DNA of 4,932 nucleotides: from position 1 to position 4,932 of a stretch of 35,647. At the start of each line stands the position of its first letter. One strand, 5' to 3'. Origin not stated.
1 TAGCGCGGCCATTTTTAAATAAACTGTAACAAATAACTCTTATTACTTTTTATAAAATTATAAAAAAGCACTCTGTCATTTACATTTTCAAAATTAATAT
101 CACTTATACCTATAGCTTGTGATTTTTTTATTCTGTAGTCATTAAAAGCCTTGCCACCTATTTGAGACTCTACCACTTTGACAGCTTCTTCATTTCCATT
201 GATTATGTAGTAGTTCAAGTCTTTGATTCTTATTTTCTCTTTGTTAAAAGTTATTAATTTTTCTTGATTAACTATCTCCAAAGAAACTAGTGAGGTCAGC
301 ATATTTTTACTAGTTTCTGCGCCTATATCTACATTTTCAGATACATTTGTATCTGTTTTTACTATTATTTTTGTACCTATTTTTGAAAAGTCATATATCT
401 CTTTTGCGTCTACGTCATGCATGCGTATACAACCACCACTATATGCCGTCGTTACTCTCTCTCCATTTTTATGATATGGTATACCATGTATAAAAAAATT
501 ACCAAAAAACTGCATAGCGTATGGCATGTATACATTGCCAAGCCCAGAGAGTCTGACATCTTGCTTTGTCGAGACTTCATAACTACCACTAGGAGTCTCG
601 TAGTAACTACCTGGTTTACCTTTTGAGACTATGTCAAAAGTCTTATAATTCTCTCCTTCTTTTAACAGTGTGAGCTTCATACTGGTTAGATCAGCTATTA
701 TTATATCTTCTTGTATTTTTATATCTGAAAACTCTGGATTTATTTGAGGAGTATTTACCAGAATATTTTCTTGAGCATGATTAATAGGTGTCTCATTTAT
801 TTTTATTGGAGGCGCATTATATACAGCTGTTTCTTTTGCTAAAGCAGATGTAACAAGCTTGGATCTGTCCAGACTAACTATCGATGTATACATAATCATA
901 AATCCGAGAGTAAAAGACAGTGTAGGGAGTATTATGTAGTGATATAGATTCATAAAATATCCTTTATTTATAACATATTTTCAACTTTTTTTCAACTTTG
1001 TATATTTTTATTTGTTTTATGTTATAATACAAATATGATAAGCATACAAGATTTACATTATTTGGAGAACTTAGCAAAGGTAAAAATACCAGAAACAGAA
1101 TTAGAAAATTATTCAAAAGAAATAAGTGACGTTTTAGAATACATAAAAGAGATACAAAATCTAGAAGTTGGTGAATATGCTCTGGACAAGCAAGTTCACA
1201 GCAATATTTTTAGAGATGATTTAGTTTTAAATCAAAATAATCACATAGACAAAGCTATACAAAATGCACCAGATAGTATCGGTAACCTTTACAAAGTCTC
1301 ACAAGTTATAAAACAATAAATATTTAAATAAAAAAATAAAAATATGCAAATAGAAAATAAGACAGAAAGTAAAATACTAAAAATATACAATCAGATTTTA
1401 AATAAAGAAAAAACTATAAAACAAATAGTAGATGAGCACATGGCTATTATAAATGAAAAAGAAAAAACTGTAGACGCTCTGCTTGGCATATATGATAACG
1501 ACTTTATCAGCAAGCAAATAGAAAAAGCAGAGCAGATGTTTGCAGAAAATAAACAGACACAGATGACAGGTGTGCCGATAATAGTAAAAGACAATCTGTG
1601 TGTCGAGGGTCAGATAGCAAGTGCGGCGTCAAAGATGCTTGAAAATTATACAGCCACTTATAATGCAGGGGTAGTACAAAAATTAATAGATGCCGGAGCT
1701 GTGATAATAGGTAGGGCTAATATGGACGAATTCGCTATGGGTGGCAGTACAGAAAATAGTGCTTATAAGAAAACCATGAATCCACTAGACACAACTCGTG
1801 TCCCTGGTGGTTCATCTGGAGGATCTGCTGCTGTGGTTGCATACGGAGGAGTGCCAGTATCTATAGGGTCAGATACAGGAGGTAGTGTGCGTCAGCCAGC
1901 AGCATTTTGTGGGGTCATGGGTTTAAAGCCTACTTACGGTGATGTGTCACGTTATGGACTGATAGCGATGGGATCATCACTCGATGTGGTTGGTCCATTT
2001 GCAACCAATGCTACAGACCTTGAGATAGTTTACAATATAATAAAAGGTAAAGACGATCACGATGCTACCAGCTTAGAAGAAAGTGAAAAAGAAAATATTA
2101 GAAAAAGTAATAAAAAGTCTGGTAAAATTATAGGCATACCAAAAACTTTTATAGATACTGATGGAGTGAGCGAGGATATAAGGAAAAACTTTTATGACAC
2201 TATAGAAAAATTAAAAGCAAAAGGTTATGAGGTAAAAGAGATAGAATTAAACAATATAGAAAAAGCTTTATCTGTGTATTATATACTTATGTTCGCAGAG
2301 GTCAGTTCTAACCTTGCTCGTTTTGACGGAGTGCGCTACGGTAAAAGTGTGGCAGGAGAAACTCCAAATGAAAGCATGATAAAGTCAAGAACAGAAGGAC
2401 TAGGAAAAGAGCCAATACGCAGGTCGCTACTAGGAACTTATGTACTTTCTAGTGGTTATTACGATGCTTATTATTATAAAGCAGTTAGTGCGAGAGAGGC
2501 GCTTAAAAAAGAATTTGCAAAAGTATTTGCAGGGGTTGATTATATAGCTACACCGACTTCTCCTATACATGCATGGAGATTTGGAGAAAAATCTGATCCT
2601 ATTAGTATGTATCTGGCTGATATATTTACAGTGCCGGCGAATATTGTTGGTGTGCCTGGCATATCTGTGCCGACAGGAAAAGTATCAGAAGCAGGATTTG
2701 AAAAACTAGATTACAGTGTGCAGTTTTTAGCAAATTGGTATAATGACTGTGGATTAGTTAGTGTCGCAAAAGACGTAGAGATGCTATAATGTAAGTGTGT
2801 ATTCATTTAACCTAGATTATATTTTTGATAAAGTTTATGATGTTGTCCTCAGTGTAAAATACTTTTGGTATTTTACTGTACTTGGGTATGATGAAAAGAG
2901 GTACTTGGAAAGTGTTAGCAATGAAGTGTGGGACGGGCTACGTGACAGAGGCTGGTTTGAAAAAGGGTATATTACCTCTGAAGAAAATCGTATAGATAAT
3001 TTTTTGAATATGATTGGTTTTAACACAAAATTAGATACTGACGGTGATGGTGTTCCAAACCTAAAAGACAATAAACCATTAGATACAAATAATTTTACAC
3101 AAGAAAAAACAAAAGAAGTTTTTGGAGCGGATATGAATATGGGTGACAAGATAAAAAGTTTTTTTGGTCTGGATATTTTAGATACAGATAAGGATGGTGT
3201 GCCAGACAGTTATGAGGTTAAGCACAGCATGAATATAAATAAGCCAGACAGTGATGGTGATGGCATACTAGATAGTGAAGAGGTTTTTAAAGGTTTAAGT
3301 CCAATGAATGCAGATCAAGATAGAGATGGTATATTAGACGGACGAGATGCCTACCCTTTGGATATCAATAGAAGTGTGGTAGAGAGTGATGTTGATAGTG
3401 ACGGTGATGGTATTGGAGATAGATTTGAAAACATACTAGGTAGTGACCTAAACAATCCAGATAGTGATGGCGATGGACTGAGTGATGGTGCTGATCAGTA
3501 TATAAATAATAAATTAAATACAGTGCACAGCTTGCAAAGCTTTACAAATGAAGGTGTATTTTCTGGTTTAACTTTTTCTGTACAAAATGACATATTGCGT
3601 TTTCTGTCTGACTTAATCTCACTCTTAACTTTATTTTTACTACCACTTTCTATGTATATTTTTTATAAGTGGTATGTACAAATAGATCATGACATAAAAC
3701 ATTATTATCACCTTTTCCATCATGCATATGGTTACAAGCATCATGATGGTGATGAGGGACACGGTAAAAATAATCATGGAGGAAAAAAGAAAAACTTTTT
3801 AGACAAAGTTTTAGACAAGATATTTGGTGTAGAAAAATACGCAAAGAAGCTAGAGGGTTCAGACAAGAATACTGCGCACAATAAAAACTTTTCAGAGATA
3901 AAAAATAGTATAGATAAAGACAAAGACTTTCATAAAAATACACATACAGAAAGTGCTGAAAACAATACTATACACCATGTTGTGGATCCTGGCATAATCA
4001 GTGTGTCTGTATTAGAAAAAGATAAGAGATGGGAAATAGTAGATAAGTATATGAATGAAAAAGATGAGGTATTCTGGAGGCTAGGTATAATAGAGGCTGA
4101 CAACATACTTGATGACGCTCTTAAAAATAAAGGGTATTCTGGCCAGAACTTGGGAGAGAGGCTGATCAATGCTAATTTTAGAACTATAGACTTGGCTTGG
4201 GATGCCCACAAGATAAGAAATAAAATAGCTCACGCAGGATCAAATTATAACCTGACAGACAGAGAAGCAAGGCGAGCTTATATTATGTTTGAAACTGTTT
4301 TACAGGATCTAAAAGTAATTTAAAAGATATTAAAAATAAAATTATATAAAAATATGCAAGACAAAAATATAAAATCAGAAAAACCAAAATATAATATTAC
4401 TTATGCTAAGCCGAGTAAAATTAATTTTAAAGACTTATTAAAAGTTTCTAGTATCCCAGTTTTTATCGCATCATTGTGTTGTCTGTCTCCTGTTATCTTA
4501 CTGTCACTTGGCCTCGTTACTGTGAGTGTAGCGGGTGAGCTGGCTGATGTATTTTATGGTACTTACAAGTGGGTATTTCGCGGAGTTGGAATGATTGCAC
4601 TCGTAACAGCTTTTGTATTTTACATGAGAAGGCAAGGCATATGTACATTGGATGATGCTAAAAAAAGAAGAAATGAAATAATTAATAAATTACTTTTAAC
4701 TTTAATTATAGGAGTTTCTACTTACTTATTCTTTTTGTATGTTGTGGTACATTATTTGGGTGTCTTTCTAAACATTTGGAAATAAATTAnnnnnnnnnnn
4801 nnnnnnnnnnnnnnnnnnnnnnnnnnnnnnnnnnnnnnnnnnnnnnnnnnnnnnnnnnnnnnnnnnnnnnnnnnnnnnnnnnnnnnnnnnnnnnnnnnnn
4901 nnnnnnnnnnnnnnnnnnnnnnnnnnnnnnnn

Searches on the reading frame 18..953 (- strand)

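Call 13: search_protein_families(library=pfam, proteins=[window:18-953:-], max_evalue=0.001)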
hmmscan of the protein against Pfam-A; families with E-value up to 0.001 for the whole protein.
window:18-953:- (312 aa): 1 family
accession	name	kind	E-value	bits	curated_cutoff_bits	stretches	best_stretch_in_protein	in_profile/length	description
PF03734.19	YkuD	-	8.1e-17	62.6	23.4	1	83-198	2-146/146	L,D-transpeptidase catalytic domain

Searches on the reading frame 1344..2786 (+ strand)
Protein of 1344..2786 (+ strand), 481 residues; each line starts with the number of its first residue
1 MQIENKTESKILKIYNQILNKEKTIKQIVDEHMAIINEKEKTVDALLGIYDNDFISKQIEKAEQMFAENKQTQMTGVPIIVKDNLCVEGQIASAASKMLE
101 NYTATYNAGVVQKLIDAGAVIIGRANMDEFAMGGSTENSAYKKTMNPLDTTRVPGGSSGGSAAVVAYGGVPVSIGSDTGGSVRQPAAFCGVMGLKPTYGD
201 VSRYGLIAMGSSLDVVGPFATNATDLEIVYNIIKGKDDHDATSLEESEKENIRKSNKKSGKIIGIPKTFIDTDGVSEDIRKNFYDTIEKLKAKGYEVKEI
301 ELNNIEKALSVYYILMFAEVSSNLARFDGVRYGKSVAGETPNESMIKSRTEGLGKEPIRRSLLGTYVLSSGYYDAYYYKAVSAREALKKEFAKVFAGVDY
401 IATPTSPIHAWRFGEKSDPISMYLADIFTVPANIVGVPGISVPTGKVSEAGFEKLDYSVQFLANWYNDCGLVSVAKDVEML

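Call 13: search_protein_families(library=pfam, proteins=[window:1344-2786:+], max_evalue=0.001)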
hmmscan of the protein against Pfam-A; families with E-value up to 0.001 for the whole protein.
window:1344-2786:+ (481 aa): 1 family
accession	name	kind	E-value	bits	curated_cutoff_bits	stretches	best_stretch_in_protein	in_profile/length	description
PF01425.27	Amidase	-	1.4e-123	413.8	27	1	36-471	10-444/445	Amidase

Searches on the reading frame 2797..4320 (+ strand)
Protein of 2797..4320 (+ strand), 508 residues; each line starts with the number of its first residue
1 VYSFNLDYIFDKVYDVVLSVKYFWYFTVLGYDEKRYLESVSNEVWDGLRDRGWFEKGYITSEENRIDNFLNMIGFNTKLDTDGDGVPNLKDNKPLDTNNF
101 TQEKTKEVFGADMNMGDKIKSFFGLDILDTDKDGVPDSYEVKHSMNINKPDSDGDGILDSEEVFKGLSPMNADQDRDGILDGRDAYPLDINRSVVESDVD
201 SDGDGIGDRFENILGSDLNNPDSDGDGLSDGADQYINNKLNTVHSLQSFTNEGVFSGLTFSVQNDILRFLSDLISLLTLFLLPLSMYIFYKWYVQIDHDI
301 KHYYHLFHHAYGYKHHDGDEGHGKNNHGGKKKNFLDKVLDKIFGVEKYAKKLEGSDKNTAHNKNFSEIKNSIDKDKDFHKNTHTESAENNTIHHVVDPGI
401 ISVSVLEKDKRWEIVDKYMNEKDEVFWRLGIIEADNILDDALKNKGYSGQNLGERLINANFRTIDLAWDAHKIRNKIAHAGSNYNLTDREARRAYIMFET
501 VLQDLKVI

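Call 13: search_protein_families(library=pfam, proteins=[window:2797-4320:+], max_evalue=0.001)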
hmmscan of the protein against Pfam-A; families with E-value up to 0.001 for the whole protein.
window:2797-4320:+ (508 aa): 1 family
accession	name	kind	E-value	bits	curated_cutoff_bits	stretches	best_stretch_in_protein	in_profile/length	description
PF18884.5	TSP3_bac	-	9.7e-08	32.2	25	0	200-217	1-18/22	Bacterial TSP3 repeat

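Call 58: search_protein_families(library=pfam, proteins=[window:2797-4320:+], max_evalue=0.01)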
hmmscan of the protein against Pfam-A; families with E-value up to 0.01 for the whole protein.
window:2797-4320:+ (508 aa): 1 family
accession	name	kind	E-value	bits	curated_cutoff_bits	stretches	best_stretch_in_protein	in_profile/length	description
PF18884.5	TSP3_bac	-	9.7e-08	32.2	25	1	200-217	1-18/22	Bacterial TSP3 repeat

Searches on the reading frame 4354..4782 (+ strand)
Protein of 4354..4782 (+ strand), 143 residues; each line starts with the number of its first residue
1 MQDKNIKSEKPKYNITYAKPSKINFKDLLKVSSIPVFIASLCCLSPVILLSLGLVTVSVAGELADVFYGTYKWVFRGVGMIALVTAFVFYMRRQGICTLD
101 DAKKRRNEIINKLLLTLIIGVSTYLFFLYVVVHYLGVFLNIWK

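Call 13: search_protein_families(library=pfam, proteins=[window:4354-4782:+], max_evalue=0.001)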
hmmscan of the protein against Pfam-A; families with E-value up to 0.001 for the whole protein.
window:4354-4782:+ (143 aa): 1 family
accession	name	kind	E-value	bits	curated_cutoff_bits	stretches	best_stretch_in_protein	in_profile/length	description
PF02411.20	MerT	-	0.00011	22.6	32.9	1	31-121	13-106/116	MerT mercuric transport protein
